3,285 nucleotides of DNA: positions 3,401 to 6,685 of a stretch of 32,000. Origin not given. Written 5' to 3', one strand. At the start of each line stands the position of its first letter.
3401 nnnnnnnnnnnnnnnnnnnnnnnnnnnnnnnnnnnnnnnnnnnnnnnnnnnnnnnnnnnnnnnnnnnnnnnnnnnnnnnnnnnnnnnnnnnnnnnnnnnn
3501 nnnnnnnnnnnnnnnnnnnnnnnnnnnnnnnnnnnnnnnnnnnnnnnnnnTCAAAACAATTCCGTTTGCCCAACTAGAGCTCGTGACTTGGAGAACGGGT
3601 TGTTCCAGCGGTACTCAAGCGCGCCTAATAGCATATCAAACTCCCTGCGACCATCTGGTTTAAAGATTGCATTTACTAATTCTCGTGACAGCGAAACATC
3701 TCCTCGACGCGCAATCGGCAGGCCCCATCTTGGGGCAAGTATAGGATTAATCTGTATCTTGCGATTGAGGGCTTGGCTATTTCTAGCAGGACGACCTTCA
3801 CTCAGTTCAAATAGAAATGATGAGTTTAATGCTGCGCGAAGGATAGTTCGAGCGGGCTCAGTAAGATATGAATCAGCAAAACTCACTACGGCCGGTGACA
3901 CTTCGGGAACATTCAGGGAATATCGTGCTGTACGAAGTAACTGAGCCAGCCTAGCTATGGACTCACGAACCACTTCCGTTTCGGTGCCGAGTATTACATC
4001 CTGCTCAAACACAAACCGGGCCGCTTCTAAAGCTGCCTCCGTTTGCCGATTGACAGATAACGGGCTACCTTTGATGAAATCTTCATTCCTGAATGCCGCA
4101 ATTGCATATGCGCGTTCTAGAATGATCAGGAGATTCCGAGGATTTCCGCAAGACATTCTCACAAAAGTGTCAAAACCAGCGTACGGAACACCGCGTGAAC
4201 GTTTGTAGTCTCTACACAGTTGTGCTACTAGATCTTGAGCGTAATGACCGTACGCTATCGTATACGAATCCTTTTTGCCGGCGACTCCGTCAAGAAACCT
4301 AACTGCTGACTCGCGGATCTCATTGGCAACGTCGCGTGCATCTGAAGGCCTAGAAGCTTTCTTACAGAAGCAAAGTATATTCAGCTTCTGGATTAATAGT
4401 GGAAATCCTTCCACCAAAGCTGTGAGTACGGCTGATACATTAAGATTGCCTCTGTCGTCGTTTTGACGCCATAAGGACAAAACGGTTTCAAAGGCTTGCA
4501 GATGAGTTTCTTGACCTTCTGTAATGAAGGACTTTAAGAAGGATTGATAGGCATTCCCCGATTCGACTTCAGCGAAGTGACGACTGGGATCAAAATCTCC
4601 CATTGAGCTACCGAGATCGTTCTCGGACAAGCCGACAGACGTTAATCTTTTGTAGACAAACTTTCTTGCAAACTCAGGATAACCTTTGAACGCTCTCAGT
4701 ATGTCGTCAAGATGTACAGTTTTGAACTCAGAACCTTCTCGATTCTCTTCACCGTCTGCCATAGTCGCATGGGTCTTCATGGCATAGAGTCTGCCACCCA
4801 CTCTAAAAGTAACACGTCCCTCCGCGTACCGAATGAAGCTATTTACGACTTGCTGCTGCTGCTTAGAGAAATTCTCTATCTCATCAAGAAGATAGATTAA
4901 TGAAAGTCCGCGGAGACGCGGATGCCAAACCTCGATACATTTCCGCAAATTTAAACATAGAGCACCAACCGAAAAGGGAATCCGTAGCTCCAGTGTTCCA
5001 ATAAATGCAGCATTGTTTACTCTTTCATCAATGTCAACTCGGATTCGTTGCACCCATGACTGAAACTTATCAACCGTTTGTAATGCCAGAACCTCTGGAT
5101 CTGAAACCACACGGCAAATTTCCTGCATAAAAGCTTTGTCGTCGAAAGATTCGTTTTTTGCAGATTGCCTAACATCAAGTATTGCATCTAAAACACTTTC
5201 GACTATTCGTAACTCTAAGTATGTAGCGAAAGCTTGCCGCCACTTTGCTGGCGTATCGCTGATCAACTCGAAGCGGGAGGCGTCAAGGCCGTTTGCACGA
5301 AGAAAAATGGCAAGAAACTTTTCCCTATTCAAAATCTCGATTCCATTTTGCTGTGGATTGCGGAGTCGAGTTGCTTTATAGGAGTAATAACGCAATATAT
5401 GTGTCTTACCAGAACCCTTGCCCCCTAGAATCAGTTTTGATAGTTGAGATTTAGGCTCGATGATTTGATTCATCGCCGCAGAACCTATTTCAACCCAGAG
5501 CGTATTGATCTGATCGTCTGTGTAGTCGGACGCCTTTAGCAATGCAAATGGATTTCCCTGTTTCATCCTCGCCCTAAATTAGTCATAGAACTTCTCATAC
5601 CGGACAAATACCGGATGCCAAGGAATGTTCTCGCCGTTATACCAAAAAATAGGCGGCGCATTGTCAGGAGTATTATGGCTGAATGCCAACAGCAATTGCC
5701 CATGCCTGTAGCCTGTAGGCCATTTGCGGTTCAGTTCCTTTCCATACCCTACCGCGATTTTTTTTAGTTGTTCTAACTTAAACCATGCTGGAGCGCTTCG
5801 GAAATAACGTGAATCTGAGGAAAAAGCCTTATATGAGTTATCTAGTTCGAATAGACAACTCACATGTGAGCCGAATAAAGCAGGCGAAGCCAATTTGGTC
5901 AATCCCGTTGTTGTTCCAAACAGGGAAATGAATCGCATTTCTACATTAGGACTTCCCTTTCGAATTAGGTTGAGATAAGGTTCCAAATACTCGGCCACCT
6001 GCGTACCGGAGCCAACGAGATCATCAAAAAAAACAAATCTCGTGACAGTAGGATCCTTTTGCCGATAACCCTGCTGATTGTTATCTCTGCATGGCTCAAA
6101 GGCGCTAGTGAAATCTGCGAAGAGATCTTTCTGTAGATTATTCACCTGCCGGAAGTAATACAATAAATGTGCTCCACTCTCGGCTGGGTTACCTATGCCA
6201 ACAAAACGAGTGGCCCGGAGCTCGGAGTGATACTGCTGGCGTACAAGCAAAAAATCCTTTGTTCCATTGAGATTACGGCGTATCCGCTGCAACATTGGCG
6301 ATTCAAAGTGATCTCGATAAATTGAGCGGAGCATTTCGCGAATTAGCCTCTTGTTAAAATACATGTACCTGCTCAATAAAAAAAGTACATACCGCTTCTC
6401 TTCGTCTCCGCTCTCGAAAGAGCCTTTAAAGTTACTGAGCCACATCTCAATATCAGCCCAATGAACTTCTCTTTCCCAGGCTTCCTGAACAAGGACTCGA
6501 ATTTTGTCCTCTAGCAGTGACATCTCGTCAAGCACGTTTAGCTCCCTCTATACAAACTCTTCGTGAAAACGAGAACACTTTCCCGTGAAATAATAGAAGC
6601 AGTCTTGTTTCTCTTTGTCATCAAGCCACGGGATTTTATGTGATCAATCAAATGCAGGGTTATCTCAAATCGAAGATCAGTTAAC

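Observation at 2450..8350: AT-rich island with a coupled MTase / PRTase-like / P-loop ATPase / unknown-Rossmannoid operon: candidate undescribed methylation-linked conflict system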

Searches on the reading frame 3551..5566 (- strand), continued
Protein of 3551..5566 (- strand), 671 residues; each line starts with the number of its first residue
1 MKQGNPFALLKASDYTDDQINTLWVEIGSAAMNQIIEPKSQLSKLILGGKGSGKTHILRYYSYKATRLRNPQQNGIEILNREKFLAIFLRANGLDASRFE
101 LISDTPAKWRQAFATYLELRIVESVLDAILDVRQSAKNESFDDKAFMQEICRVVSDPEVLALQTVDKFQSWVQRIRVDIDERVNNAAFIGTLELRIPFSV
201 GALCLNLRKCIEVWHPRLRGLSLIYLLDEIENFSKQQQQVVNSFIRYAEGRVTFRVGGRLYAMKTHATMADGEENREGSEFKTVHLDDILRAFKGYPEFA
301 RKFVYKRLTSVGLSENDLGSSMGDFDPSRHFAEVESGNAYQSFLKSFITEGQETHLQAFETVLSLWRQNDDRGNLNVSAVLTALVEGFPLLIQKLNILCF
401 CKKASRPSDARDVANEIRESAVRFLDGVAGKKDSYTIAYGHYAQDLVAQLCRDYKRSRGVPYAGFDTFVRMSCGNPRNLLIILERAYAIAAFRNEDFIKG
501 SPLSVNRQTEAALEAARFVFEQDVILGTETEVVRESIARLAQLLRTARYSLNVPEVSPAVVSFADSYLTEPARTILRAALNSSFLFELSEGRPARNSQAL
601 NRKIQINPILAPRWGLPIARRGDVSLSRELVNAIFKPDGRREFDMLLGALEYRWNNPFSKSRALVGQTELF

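Call 84: search_dna_similar(query=window:3551-5566:-, collection=plasmids, mode=protein, max_rows=15)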
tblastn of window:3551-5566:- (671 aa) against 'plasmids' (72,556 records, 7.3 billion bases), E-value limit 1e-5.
Records with a match: 8; places in all: 8; records where one place covers at least 80% of the query: 8.
Best place of each record, by identity: <60% 8.
By first word of the organism name: Rhizobium 3; Sinorhizobium 2; Bradyrhizobium 2; Moraxella 1.
By predicted mobility (MOB-suite, as given by PLSDB): conjugative 5; non-mobilizable 3.
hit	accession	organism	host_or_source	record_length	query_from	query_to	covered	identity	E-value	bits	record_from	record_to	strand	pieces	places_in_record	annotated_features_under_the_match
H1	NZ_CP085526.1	Sinorhizobium meliloti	Medicago,cell culture,lupulina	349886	5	664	98%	31.7%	8e-76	273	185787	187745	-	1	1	hypothetical protein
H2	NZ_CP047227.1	Moraxella osloensis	whole organism,activated sludge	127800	1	655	98%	31.8%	2e-100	344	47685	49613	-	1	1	hypothetical protein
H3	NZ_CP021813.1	Sinorhizobium meliloti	Medicago truncatula,Single Cell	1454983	5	647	96%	32.3%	5e-83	294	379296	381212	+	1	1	none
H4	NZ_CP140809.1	Rhizobium beringeri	Trifolium pratense,whole organism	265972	2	654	97%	31.0%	1e-69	290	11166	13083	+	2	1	hypothetical protein (x2)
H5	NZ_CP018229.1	Rhizobium leguminosarum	Vavilovia formosa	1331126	2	654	97%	31.0%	2e-33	293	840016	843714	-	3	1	record has no annotation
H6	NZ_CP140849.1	Rhizobium johnstonii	Trifolium pratense,whole organism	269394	2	654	89%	33.1%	5e-38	302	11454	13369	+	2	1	hypothetical protein (x2)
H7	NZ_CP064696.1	Bradyrhizobium sp. 184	Acmispon strigosus,cell culture,root ...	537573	1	657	98%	29.1%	1e-65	243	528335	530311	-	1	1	hypothetical protein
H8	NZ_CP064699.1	Bradyrhizobium sp. 183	Acmispon strigosus,cell culture,root ...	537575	1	657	98%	29.1%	1e-65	243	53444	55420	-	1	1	hypothetical protein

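Call 85: search_dna_similar(query=window:3551-5566:-, collection=phages, mode=protein, max_rows=15)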
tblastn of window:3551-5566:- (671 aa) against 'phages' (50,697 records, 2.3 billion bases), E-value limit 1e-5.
No match.

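Call 87: get_annotated_region(hit=H2, flank=8000)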
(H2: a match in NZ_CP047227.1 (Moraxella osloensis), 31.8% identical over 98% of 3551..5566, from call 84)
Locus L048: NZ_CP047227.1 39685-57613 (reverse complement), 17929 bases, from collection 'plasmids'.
description: Moraxella osloensis strain YV1 plasmid p1, complete sequence
organism: Moraxella osloensis (NCBI taxid 34062)
taxonomy: Bacteria; Pseudomonadota; Gammaproteobacteria; Moraxellales; Moraxellaceae; Moraxella; Moraxella osloensis
host: -; source: whole organism,activated sludge; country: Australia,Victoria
typing (MOB-suite, as given by PLSDB): non-mobilizable; replicon rep_cluster_892
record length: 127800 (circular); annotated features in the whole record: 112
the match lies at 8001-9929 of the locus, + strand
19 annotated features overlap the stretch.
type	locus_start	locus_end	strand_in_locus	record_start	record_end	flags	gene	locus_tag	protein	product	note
CDS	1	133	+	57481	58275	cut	-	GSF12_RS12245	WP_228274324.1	AraC family transcriptional regulator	-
CDS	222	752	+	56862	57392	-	-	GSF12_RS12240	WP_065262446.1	YbhB/YbcL family Raf kinase inhibitor-like protein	-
CDS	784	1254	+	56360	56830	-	-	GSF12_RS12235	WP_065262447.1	cupin domain-containing protein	-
CDS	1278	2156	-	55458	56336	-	-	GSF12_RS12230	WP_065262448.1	EamA family transporter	-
CDS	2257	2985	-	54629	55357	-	-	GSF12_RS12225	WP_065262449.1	glutathione S-transferase family protein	-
CDS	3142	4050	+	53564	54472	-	-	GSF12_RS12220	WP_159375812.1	LysR family transcriptional regulator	GO:0006355 - regulation of DNA-templated transcription [Evidence IEA]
CDS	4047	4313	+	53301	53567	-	-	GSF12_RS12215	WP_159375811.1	DHCW motif cupin fold protein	-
CDS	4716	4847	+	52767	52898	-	-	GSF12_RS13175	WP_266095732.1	hypothetical protein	-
CDS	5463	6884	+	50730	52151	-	-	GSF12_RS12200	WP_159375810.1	hypothetical protein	-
CDS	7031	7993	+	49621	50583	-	-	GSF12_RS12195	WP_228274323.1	hypothetical protein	-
CDS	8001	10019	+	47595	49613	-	-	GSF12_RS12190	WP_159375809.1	hypothetical protein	-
CDS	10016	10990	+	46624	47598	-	-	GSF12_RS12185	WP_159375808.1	hypothetical protein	-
CDS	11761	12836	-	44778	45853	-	-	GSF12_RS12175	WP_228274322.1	IS3 family transposase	-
CDS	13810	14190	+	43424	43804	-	-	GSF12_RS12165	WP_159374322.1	helix-turn-helix domain-containing protein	-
CDS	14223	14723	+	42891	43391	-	-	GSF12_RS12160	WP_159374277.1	IS630 family transposase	-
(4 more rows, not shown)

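Call 88: get_annotated_region(hit=H1, flank=8000)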
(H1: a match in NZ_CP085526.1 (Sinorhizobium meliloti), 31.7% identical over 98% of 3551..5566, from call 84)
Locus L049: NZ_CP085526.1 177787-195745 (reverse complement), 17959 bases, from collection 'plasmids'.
description: Sinorhizobium meliloti strain L6-AK89 plasmid pCpl, complete sequence
organism: Sinorhizobium meliloti (NCBI taxid 382)
taxonomy: Bacteria; Pseudomonadota; Alphaproteobacteria; Hyphomicrobiales; Rhizobiaceae; Sinorhizobium; Sinorhizobium meliloti
host: -; source: Medicago,cell culture,lupulina; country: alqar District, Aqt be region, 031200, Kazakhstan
typing (MOB-suite, as given by PLSDB): conjugative; replicon rep_cluster_471; relaxase MOBP; mating-pair formation MPF_T
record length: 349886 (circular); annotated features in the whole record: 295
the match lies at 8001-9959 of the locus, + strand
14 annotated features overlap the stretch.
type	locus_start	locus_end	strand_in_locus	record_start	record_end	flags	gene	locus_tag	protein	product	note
CDS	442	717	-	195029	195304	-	-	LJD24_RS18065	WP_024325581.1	type II toxin-antitoxin system RelE/ParE family toxin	GO:0030541 - plasmid partitioning [Evidence IEA]; GO:0051290 - protein heterotetramerization [Evidence IEA]; GO:0009432 ...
CDS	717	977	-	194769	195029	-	-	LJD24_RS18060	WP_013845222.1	ribbon-helix-helix domain-containing protein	-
CDS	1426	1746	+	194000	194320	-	-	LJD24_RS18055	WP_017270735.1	hypothetical protein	-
CDS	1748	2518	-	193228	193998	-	-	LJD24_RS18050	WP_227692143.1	transposase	-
CDS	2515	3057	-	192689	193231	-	-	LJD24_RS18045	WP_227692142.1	hypothetical protein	-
CDS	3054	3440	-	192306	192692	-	-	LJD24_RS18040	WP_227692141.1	cell division protein ZapB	-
CDS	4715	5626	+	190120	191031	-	thyX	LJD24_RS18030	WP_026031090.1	FAD-dependent thymidylate synthase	GO:0009265 - 2'-deoxyribonucleotide biosynthetic process [Evidence IEA]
CDS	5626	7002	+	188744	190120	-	-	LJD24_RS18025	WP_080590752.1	DNA methyltransferase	GO:0006306 - DNA methylation [Evidence IEA]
CDS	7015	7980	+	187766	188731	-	-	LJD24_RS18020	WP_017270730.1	hypothetical protein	-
CDS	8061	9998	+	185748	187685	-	-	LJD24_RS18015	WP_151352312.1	hypothetical protein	-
CDS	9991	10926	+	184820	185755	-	-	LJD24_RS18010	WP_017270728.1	hypothetical protein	-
CDS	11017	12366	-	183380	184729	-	-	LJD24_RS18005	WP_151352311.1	hypothetical protein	-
CDS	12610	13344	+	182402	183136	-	-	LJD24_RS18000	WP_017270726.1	DUF4145 domain-containing protein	-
CDS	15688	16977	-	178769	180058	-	istA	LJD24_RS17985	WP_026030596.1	IS21-like element ISSme2 family transposase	GO:0006313 - DNA transposition [Evidence IEA]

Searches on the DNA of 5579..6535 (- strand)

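Call 120: search_dna_similar(query=L065:2801-7873:+, collection=ecoli_genomes, mode=near, max_rows=8)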
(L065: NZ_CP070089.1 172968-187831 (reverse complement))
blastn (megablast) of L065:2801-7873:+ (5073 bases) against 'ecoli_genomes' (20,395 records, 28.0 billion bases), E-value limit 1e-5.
Records with a match: 4; places in all: 4; records where one place covers at least 80% of the query: 4.
Genomes with a match: 4 of 5426; with a place that covers at least 80% of the query: 4. Places per genome that has any: lowest 1, median 1, highest 1. On chromosomes: 0 places; on plasmids: 4.
Best place of each record, by identity: >=99% 4.
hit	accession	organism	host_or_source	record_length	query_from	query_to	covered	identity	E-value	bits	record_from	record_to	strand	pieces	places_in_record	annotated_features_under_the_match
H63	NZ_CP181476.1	Escherichia coli strain C600-p2-3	conjugation assay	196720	1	5073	100%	99.9%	0e+0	9347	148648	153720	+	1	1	hypothetical protein (x3) | N-6 DNA methylase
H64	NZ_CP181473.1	Escherichia coli strain C600-p2-V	conjugation assay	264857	1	5073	100%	99.9%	0e+0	9347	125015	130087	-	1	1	hypothetical protein (x3) | N-6 DNA methylase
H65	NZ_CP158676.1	Escherichia coli strain J53-KPC_Vir-P15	Homo sapiens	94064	1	5073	100%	99.9%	0e+0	9341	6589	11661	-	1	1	hypothetical protein (x3) | N-6 DNA methylase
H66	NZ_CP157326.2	Escherichia coli strain J53-KPC_Vir-TC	Homo sapiens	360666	1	5073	100%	99.9%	0e+0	9341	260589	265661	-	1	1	hypothetical protein (x3) | N-6 DNA methylase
